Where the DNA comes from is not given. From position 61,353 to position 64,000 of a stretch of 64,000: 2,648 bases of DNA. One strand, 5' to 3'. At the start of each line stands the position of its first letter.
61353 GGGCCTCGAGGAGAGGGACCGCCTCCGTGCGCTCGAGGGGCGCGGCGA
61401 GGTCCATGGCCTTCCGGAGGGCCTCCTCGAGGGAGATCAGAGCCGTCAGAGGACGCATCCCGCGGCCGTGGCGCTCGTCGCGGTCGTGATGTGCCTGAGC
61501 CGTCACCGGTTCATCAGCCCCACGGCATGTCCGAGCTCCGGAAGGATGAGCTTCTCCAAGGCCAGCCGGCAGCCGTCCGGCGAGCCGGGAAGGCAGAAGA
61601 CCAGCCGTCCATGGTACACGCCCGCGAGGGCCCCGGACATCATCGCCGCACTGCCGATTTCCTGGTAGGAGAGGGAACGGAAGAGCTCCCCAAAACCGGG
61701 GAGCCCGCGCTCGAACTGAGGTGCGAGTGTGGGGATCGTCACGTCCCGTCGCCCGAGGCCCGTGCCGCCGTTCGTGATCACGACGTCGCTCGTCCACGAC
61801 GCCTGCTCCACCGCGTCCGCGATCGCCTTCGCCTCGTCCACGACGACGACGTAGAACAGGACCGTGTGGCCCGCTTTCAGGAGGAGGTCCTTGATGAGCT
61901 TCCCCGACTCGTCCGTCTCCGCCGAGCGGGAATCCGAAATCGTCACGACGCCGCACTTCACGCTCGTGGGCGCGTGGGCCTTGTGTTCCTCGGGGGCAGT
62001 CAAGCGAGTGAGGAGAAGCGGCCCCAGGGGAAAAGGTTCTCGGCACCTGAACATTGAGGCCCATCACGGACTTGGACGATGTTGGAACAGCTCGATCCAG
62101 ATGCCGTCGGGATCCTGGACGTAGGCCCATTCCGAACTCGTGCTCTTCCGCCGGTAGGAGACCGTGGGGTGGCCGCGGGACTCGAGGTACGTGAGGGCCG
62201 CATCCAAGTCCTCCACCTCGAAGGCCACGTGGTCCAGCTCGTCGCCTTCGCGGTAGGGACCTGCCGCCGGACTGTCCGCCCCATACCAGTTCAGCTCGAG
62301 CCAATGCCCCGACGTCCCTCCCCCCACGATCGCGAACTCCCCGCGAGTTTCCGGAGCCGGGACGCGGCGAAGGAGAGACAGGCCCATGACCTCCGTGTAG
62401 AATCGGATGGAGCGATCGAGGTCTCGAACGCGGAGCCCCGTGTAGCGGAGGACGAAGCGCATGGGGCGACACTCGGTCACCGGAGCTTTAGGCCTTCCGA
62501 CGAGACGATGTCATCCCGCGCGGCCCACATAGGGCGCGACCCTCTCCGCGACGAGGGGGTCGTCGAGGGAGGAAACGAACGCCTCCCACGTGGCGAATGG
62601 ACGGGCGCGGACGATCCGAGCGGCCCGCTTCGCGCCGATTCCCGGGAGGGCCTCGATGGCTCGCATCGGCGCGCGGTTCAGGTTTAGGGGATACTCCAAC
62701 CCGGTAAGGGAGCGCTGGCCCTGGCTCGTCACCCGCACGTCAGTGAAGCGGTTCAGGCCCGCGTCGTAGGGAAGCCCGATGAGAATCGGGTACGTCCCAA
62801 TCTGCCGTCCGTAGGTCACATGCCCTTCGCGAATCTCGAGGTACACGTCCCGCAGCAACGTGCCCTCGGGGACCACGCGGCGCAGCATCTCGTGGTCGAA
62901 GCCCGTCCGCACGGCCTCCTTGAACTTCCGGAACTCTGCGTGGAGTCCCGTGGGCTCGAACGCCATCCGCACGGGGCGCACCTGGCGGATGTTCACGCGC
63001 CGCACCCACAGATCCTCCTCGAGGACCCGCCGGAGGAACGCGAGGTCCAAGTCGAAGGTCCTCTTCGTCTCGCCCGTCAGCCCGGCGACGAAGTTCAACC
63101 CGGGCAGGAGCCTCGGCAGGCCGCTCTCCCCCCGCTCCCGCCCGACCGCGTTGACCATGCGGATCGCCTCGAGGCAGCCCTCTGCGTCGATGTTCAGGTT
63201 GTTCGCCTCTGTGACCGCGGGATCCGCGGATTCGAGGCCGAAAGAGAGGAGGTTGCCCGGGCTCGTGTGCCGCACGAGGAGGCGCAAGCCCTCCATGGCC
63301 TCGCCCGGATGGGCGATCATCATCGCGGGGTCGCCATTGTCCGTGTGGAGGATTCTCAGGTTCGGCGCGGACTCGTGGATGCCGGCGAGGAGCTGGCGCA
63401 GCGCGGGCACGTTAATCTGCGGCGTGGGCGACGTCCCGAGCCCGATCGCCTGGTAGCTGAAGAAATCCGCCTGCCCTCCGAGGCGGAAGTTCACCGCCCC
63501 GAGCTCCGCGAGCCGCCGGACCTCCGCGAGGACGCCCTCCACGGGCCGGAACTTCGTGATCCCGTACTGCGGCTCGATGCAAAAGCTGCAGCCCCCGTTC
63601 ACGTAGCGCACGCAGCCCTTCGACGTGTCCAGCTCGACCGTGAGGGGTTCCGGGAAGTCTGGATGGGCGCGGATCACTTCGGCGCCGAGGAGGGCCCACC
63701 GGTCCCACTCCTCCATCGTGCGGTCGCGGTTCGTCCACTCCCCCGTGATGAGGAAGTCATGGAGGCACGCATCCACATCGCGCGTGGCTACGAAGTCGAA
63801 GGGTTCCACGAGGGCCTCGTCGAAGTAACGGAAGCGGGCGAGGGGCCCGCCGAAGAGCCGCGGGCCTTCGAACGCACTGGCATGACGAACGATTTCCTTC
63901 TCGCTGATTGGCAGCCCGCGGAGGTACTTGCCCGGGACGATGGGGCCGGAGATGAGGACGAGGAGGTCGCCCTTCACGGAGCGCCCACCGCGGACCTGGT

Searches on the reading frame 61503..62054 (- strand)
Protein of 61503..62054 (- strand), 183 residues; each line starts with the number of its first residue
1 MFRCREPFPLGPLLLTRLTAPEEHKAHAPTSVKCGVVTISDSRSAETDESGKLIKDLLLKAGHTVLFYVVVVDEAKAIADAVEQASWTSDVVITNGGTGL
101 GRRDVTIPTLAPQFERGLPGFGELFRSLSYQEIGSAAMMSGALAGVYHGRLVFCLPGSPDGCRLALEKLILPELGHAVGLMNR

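Call 73: search_protein_families(library=pfam, proteins=[window:61503-62054:-], max_evalue=0.001)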
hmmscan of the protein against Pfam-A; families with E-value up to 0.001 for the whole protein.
window:61503-62054:- (183 aa): 1 family
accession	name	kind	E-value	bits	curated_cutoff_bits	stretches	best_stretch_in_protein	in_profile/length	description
PF00994.29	MoCF_biosynth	-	1.2e-32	113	26.6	1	35-176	1-144/144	Probable molybdopterin binding domain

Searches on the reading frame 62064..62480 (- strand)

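Call 73: search_protein_families(library=pfam, proteins=[window:62064-62480:-], max_evalue=0.001)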
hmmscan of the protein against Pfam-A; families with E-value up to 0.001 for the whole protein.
window:62064-62480:- (138 aa): 4 families
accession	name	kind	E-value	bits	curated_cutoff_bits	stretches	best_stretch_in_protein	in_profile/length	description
PF00903.31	Glyoxalase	-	8.1e-19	68.6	20.6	1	13-131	4-121/121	Glyoxalase/Bleomycin resistance protein/Dioxygenase superfamily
PF13669.12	Glyoxalase_4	-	2.2e-09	38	27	1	15-108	4-95/109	Glyoxalase/Bleomycin resistance protein/Dioxygenase superfamily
PF18029.7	Glyoxalase_6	-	0.00024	22.2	23.6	1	16-127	4-101/106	Glyoxalase-like domain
PF22677.2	Ble-like_N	-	0.00028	21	24.5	0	17-40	8-30/41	Bleomycin resistance protein-like N-terminal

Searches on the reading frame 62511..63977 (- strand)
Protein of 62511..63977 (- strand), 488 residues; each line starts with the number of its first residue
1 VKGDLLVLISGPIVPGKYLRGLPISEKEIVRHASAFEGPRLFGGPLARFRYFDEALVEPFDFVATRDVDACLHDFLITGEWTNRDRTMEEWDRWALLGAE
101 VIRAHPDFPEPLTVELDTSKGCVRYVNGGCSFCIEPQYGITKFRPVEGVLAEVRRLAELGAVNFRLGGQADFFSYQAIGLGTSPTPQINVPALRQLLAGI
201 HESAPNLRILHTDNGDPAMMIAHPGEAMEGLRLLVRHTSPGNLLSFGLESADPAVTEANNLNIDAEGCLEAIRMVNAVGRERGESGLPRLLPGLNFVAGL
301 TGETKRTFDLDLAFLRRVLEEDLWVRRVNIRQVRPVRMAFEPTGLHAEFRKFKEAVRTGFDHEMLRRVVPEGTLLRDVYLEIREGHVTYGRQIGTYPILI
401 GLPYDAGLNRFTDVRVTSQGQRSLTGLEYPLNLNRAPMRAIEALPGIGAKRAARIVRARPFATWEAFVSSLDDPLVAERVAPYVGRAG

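Call 73: search_protein_families(library=pfam, proteins=[window:62511-63977:-], max_evalue=0.001)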
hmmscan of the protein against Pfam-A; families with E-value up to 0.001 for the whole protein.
window:62511-63977:- (488 aa): 2 families
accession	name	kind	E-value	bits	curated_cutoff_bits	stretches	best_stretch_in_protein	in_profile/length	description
PF04055.27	Radical_SAM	-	1.4e-06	29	29.5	1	127-306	8-157/166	Radical SAM superfamily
PF12836.13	HHH_3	-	0.00016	22.1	27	1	431-467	6-46/65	Helix-hairpin-helix motif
